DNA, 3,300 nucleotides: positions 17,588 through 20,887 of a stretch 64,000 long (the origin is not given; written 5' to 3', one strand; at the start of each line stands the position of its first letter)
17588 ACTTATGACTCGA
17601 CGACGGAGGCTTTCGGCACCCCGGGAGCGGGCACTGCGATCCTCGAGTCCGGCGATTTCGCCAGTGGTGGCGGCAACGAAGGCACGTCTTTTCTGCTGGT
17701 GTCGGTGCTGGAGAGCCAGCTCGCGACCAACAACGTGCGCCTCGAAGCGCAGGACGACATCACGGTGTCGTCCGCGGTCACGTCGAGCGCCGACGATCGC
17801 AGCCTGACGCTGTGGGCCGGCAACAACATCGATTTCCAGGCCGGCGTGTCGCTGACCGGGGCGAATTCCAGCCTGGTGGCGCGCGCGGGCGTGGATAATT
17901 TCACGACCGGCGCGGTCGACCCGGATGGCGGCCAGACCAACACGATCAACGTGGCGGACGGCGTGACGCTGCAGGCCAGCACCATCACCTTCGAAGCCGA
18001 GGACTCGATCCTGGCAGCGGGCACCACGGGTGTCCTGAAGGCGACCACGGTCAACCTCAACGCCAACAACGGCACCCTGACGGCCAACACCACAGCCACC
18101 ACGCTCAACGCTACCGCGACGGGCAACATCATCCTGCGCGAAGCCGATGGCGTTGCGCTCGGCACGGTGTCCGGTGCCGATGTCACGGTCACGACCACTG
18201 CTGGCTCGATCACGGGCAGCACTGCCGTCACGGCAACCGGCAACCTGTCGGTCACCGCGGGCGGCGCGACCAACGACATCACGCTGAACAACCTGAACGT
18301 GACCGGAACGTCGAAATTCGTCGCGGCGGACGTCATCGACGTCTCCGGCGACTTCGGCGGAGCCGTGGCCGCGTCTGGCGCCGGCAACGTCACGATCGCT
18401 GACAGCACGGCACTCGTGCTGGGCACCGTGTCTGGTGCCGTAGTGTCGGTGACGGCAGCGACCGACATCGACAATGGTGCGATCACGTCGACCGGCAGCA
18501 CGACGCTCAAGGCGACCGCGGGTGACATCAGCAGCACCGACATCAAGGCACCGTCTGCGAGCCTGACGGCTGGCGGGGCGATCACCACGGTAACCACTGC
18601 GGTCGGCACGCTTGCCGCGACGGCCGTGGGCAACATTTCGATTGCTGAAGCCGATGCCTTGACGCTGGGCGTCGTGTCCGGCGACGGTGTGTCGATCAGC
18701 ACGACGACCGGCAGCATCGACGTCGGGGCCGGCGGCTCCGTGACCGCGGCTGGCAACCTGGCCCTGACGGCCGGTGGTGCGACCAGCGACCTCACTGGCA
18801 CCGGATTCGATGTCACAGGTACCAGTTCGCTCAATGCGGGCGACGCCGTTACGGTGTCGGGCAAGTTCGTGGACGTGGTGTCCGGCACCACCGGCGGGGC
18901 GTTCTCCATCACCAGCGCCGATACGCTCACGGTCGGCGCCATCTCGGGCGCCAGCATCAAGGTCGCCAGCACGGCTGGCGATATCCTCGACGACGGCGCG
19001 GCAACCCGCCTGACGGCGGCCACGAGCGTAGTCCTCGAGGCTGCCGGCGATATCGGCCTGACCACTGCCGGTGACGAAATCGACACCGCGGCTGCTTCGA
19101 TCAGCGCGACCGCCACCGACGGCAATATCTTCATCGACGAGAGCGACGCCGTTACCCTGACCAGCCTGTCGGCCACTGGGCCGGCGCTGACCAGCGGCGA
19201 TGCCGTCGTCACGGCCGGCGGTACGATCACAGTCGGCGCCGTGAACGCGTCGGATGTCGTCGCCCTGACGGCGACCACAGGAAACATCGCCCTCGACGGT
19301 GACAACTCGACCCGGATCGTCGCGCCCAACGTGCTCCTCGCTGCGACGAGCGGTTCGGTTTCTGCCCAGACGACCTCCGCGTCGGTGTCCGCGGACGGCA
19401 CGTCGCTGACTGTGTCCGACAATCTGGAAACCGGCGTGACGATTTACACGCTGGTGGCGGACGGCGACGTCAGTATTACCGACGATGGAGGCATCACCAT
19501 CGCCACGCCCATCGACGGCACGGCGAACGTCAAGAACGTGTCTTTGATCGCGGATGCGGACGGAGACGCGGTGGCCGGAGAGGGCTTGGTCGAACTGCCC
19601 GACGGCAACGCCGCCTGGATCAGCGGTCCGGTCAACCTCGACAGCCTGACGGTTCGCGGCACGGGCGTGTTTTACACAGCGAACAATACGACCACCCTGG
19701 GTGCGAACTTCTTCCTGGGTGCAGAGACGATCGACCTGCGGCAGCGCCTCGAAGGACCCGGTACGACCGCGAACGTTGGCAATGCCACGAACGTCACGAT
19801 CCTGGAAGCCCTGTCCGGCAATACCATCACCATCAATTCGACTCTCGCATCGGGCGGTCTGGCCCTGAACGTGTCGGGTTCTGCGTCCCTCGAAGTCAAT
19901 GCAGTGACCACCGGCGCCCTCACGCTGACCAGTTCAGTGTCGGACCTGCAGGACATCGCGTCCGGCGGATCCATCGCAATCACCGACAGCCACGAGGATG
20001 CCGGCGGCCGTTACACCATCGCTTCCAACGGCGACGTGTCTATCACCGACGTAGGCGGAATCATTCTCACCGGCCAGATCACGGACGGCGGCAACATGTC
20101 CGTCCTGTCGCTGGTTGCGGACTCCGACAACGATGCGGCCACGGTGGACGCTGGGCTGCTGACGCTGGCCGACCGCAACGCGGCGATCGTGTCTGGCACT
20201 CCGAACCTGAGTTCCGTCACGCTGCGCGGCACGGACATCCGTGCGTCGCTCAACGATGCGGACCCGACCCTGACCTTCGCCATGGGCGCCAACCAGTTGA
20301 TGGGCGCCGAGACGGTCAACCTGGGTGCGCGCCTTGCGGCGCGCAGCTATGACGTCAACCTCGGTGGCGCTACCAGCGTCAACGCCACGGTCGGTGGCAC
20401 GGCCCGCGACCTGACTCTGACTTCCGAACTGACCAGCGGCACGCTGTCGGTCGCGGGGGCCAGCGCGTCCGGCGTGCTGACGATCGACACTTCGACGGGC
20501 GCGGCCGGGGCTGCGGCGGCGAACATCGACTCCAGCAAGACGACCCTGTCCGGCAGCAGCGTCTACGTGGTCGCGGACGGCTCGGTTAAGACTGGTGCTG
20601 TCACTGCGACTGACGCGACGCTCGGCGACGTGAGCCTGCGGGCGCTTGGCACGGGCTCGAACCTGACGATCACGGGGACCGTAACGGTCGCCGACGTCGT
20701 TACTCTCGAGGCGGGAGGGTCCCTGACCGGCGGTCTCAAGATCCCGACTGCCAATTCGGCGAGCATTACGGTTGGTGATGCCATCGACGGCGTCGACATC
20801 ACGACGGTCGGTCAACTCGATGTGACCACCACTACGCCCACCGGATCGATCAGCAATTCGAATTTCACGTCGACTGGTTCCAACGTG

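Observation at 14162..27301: A complete two-partner-secretion (T5b) pair is wedged inside the T6SS cluster and looks promoter-proximal to tssA-clpV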

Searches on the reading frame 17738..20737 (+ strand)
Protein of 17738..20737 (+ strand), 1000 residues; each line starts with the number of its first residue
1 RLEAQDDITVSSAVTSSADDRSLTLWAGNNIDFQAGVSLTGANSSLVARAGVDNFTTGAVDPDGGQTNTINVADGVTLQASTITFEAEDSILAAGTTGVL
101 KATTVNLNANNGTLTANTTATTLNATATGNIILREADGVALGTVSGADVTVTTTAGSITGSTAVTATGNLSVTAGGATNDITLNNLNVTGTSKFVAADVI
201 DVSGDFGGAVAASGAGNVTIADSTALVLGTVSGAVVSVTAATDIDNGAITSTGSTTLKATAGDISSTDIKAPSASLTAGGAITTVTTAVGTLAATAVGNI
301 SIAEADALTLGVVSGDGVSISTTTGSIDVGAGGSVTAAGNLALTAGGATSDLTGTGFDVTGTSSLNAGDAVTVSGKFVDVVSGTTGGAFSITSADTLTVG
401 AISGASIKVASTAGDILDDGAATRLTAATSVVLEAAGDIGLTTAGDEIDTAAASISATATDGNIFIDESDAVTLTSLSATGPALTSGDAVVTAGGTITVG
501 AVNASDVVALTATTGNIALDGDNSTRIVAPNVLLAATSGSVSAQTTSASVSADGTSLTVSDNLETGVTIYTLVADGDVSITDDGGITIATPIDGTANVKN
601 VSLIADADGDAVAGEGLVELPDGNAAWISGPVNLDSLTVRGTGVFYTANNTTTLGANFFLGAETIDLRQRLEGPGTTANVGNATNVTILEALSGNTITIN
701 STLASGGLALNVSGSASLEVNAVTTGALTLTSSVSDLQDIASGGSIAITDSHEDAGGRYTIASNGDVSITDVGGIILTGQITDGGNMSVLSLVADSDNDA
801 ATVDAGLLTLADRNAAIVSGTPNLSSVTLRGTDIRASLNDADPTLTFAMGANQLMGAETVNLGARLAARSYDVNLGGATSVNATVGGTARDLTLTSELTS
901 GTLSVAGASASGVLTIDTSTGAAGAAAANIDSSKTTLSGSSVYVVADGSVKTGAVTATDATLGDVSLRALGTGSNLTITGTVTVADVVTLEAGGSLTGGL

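Call 9: search_protein_families(library=pfam, proteins=[window:17738-20737:+], max_evalue=0.01)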
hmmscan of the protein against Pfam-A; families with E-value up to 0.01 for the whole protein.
window:17738-20737:+ (1000 aa): 2 families
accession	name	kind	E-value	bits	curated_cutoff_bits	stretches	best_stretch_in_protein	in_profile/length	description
PF01568.27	Molydop_binding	-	7.4e-06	26.4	26.8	0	295-332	25-64/110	Molydopterin dinucleotide binding domain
PF18886.6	DUF5649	-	0.0012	19.5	25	1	215-264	1-52/68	Repeats of unknown function (DUF5649)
